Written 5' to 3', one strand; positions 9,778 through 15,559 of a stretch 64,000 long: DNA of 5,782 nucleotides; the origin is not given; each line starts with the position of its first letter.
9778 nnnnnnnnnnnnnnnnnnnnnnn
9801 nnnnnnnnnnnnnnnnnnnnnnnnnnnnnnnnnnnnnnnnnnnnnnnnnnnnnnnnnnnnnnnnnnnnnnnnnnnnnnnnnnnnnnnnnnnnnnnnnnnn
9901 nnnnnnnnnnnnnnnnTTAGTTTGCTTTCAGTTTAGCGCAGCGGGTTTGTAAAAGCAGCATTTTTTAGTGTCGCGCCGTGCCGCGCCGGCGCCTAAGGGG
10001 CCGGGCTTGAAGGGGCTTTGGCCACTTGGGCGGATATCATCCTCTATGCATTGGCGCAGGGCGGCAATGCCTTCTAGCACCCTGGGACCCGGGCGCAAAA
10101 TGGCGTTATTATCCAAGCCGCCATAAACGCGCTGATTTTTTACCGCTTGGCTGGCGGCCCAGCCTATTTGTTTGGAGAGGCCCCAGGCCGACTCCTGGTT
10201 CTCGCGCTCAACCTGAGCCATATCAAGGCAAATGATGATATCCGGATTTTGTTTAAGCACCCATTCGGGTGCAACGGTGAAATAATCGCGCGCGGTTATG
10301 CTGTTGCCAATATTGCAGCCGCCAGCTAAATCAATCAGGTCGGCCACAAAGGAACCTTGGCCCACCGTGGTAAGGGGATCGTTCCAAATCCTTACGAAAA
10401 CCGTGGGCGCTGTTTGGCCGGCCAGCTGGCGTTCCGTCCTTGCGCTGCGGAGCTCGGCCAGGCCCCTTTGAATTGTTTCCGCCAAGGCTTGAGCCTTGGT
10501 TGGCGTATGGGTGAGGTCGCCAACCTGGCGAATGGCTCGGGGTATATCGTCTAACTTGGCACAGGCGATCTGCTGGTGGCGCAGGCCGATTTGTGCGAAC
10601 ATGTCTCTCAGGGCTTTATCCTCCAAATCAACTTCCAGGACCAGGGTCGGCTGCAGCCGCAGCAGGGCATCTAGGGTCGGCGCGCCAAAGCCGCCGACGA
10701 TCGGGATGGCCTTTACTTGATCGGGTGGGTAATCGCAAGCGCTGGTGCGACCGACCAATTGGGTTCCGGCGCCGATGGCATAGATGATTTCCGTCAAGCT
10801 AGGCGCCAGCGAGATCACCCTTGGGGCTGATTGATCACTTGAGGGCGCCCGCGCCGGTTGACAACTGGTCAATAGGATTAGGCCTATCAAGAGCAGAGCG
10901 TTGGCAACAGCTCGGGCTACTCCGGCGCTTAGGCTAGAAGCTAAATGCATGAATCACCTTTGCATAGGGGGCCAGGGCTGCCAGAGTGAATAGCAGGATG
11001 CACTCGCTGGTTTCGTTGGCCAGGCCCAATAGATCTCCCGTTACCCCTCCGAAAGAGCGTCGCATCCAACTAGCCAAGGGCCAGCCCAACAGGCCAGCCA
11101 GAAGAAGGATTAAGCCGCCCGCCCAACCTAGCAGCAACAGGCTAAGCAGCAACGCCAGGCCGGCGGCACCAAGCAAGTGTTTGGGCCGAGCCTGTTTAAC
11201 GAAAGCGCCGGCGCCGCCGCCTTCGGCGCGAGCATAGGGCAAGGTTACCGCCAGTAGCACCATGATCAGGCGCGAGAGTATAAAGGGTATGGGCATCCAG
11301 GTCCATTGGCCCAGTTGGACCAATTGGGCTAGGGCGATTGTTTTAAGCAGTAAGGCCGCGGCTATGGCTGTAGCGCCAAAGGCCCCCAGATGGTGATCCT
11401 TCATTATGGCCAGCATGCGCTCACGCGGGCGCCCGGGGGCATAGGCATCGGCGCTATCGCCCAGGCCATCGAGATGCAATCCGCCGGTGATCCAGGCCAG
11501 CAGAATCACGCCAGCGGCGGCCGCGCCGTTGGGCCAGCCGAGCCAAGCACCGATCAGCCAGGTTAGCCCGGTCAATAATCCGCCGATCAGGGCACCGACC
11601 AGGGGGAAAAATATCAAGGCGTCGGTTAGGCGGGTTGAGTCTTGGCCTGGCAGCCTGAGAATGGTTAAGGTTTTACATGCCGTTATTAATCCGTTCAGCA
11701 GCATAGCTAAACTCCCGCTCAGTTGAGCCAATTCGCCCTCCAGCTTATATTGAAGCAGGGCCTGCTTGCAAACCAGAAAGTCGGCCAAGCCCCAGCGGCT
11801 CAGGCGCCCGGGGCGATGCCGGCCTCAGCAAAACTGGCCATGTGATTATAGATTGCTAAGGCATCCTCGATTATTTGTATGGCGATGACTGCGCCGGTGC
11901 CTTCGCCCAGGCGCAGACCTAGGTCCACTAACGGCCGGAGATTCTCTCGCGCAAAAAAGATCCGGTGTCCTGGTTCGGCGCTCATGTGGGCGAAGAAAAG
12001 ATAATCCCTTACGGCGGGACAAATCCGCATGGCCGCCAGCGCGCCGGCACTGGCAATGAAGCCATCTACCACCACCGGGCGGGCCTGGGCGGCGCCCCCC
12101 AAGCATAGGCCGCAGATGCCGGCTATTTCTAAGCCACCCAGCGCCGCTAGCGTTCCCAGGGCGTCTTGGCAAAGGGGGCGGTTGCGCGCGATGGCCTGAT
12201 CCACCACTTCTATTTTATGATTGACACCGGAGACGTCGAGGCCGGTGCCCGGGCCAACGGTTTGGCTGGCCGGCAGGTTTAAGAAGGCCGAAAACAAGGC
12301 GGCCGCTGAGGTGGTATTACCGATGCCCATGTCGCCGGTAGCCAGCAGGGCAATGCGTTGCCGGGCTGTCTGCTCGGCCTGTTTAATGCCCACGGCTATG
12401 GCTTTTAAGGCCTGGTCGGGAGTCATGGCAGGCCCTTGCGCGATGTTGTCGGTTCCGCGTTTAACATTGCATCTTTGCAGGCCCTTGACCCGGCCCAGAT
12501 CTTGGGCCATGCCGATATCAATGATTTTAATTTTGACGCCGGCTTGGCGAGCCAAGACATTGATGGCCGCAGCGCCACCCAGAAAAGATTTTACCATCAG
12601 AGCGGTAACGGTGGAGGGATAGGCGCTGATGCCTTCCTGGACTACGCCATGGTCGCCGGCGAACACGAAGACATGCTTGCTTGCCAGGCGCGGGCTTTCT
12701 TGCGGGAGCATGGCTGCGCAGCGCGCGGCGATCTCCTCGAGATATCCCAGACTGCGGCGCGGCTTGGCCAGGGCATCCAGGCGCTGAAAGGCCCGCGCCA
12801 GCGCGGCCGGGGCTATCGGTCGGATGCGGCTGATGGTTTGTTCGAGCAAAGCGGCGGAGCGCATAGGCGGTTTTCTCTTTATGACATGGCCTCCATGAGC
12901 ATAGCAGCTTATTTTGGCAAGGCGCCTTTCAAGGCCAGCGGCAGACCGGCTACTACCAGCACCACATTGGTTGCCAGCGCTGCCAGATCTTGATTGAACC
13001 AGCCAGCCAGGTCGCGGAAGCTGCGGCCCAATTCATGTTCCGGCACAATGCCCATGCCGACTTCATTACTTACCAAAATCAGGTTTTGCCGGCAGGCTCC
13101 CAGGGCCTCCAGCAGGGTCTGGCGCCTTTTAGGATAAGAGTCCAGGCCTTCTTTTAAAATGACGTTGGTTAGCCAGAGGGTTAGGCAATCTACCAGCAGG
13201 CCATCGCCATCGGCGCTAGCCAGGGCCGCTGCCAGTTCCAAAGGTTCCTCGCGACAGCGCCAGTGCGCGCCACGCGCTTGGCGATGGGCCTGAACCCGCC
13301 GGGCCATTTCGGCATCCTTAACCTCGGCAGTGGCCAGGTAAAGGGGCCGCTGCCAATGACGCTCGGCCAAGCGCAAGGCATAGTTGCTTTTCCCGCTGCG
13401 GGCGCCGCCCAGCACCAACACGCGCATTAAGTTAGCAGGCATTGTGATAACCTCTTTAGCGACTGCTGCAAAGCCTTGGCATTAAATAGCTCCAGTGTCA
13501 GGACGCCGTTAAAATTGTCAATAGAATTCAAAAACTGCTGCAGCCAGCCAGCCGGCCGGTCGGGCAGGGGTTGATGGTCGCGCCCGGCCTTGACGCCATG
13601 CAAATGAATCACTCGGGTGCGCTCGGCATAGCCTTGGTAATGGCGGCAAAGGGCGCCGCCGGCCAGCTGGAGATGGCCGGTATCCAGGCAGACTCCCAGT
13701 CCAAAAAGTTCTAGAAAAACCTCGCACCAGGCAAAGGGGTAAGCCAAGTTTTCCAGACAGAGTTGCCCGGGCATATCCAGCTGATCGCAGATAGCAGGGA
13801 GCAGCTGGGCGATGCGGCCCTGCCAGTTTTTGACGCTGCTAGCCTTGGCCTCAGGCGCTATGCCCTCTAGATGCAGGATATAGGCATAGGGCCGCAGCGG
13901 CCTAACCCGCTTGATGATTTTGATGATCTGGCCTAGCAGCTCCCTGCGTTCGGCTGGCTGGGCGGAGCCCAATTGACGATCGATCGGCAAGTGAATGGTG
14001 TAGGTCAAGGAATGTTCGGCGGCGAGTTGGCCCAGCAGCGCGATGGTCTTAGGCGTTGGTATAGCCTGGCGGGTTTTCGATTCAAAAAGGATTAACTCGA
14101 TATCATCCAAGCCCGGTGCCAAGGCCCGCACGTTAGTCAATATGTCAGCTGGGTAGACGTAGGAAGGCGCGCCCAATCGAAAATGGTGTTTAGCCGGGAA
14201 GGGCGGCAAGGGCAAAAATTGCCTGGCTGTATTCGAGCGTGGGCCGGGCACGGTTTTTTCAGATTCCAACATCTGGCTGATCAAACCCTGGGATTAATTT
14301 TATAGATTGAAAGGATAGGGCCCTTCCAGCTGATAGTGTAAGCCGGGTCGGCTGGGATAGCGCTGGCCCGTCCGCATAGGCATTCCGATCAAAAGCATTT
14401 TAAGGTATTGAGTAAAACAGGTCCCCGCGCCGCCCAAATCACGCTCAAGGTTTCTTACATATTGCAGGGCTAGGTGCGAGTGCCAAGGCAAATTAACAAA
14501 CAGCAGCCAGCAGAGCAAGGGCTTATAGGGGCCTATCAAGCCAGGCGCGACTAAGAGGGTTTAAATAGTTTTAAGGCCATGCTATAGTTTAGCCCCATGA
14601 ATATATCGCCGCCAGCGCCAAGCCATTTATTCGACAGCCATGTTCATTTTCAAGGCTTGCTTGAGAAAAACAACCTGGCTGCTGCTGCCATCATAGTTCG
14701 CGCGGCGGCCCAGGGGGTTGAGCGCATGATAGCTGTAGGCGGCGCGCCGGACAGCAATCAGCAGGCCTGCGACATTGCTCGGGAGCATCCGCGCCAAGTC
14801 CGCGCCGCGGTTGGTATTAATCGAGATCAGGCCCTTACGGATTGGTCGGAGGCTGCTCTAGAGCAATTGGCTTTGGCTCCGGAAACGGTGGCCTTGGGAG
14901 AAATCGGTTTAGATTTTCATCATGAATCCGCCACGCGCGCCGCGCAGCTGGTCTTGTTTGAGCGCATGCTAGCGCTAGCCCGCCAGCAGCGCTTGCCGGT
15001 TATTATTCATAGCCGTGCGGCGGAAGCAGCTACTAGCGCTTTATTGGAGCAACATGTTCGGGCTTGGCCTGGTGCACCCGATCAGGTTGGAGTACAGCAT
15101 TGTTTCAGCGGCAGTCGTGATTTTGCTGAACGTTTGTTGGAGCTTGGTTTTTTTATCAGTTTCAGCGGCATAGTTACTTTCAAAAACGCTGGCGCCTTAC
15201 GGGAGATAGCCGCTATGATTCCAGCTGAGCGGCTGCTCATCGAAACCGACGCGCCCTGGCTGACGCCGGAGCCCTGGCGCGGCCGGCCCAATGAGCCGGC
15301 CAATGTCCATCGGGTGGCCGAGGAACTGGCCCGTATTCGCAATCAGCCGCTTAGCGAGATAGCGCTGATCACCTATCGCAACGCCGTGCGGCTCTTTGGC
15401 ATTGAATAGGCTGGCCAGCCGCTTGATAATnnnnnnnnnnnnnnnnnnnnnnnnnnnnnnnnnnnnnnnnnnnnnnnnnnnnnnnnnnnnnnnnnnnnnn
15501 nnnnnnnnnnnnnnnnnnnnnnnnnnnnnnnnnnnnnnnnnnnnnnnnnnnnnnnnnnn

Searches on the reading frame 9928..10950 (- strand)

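Call 71: search_protein_families(library=pfam, proteins=[window:9928-10950:-], max_evalue=0.00001)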
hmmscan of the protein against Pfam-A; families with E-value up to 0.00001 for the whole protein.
window:9928-10950:- (340 aa): 1 family
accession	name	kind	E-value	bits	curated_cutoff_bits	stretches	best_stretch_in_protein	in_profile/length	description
PF01497.23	Peripla_BP_2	-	2.6e-26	92.9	27.5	1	45-277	1-230/235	Periplasmic binding protein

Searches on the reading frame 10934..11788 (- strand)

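Call 71: search_protein_families(library=pfam, proteins=[window:10934-11788:-], max_evalue=0.00001)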
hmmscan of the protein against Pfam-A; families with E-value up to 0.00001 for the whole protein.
window:10934-11788:- (284 aa): 1 family
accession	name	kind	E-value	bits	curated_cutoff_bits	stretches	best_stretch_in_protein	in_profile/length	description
PF02654.20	CobS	-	3.1e-48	165.1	23.2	1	39-266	3-206/207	Cobalamin-5-phosphate synthase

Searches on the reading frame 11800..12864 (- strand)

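Call 10: search_protein_families(library=pfam, proteins=[window:11800-12864:-], max_evalue=0.001)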
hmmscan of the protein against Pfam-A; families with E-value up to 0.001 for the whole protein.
window:11800-12864:- (354 aa): 1 family
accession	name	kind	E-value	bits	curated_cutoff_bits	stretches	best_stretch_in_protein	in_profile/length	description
PF02277.22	DBI_PRT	-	2.7e-124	415.1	22.6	1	14-350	1-329/329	Phosphoribosyltransferase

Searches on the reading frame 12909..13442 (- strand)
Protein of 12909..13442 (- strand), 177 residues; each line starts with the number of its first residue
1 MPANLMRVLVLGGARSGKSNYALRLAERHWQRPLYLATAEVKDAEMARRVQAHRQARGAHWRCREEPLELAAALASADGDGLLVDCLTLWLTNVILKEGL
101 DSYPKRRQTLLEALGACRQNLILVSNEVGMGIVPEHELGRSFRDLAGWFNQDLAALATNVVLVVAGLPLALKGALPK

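Call 10: search_protein_families(library=pfam, proteins=[window:12909-13442:-], max_evalue=0.001)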
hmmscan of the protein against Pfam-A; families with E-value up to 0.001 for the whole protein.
window:12909-13442:- (177 aa): 1 family
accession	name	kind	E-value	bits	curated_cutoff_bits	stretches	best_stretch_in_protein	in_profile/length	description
PF02283.22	CobU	-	1.1e-59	201.1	27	1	8-171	1-168/168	Cobinamide kinase / cobinamide phosphate guanyltransferase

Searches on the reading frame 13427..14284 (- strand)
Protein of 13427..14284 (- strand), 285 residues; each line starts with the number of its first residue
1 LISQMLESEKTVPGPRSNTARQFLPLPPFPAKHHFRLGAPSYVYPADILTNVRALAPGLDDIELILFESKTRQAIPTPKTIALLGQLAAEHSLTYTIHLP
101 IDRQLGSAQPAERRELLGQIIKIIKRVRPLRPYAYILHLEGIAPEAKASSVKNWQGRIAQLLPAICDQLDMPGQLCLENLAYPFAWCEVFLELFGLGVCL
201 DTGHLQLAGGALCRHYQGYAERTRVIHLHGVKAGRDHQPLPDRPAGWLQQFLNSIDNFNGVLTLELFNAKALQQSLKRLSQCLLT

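Call 10: search_protein_families(library=pfam, proteins=[window:13427-14284:-], max_evalue=0.001)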
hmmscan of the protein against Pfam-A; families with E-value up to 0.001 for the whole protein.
window:13427-14284:- (285 aa): 1 family
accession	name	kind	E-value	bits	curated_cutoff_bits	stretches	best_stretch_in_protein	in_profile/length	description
PF01261.30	AP_endonuc_2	-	1.1e-13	51.9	31.1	1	58-280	8-247/249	Xylose isomerase-like TIM barrel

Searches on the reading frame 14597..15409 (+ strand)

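Call 10: search_protein_families(library=pfam, proteins=[window:14597-15409:+], max_evalue=0.001)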
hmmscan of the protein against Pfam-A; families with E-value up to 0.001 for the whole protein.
window:14597-15409:+ (270 aa): 2 families
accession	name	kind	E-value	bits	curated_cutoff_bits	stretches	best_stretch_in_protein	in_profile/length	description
PF01026.27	TatD_DNase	-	4.4e-67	226.6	27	1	12-268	1-253/253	TatD related DNase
PF04909.20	Amidohydro_2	-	7.8e-07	29.6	26.4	1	37-269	48-289/289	Amidohydrolase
